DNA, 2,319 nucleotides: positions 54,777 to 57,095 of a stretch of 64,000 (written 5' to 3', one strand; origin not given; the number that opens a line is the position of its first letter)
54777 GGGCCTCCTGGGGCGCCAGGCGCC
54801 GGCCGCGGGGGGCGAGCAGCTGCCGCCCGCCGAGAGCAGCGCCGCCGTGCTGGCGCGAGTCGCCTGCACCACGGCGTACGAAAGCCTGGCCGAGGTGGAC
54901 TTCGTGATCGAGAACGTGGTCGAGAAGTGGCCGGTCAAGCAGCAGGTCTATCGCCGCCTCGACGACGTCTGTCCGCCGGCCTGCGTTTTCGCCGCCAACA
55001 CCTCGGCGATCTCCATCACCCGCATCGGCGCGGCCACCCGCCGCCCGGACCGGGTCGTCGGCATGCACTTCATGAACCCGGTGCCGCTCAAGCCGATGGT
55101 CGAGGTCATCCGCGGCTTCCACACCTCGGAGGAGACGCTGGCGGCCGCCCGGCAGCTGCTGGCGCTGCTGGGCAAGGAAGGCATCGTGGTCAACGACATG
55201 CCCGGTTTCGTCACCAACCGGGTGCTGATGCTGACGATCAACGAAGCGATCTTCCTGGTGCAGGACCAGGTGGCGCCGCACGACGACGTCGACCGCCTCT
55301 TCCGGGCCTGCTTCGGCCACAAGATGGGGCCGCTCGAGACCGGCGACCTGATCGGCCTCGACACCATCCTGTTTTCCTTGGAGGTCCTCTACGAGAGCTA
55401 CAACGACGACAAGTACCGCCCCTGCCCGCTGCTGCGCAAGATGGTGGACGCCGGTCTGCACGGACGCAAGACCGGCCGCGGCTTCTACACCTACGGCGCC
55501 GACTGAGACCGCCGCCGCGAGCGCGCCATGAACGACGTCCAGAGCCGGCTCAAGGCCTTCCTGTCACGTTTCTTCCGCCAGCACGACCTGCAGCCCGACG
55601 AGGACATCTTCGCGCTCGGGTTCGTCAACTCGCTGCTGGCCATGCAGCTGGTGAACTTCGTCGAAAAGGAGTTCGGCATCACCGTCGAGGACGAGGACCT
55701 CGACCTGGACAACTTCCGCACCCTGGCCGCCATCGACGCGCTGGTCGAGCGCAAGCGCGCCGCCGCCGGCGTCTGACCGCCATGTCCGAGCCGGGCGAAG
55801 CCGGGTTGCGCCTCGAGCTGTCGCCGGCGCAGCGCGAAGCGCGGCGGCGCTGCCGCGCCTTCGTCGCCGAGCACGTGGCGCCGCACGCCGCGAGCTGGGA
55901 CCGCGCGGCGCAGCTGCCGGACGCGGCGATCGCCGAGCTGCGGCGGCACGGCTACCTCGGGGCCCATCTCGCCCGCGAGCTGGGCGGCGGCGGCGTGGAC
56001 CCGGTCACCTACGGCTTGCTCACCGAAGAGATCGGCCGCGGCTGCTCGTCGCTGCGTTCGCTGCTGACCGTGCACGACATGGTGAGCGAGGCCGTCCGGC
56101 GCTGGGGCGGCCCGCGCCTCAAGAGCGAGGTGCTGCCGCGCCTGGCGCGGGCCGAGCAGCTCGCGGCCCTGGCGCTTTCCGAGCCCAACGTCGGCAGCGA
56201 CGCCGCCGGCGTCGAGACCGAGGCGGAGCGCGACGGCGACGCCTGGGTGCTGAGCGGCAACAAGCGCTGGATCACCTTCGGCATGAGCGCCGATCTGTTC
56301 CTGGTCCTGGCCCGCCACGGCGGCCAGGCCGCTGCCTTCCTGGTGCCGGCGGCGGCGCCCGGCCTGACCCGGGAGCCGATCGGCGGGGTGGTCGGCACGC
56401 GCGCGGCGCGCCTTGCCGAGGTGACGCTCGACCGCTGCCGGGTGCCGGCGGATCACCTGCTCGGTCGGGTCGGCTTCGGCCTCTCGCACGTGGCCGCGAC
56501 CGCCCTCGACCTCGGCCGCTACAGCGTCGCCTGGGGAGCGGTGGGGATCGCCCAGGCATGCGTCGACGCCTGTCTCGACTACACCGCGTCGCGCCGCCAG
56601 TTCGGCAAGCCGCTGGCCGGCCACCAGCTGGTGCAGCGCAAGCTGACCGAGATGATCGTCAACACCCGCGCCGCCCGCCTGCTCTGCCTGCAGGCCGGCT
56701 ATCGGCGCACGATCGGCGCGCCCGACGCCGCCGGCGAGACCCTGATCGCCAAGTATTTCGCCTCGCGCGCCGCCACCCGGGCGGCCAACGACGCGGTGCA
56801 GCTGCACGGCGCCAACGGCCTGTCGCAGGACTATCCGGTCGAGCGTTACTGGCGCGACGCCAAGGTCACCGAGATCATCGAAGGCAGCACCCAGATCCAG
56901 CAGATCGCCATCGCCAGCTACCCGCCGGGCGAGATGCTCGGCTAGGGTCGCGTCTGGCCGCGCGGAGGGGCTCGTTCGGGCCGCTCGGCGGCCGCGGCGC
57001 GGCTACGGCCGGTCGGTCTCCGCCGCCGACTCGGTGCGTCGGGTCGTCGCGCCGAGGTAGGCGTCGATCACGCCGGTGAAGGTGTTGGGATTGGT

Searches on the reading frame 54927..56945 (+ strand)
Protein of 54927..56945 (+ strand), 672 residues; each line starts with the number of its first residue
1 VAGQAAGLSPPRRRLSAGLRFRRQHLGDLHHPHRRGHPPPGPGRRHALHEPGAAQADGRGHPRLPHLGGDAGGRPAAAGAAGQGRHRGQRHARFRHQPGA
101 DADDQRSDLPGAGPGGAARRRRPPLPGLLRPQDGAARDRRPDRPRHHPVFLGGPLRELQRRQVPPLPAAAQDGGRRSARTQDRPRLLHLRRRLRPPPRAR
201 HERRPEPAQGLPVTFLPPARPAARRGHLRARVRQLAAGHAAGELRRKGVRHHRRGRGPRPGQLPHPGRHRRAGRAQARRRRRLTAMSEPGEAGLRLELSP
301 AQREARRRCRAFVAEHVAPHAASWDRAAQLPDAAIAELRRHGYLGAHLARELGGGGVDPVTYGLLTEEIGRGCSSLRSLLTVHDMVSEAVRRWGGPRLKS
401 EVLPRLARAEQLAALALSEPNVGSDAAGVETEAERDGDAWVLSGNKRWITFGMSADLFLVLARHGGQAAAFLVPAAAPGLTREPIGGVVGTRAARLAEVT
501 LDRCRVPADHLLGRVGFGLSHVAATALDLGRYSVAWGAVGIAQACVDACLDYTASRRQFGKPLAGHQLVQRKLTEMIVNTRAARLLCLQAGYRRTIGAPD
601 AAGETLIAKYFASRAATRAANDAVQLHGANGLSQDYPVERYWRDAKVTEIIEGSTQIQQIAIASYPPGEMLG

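Call 14: search_protein_families(library=pfam, proteins=[window:54927-56945:+], max_evalue=0.001)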
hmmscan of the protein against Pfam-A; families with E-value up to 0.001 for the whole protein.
window:54927-56945:+ (672 aa): 4 families
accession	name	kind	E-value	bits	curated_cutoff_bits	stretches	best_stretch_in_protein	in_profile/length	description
PF00441.29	Acyl-CoA_dh_1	-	2.2e-43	148.4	22.4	1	521-663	5-146/150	Acyl-CoA dehydrogenase, C-terminal domain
PF02771.21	Acyl-CoA_dh_N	-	1.4e-26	93.5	22.9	1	300-410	2-113/113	Acyl-CoA dehydrogenase, N-terminal domain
PF02770.24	Acyl-CoA_dh_M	-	2.2e-21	76.3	33.3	1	414-504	1-97/97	Acyl-CoA dehydrogenase, middle domain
PF08028.16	Acyl-CoA_dh_2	-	2.3e-21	76.9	22.7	1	535-649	4-127/134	Acyl-CoA dehydrogenase, C-terminal domain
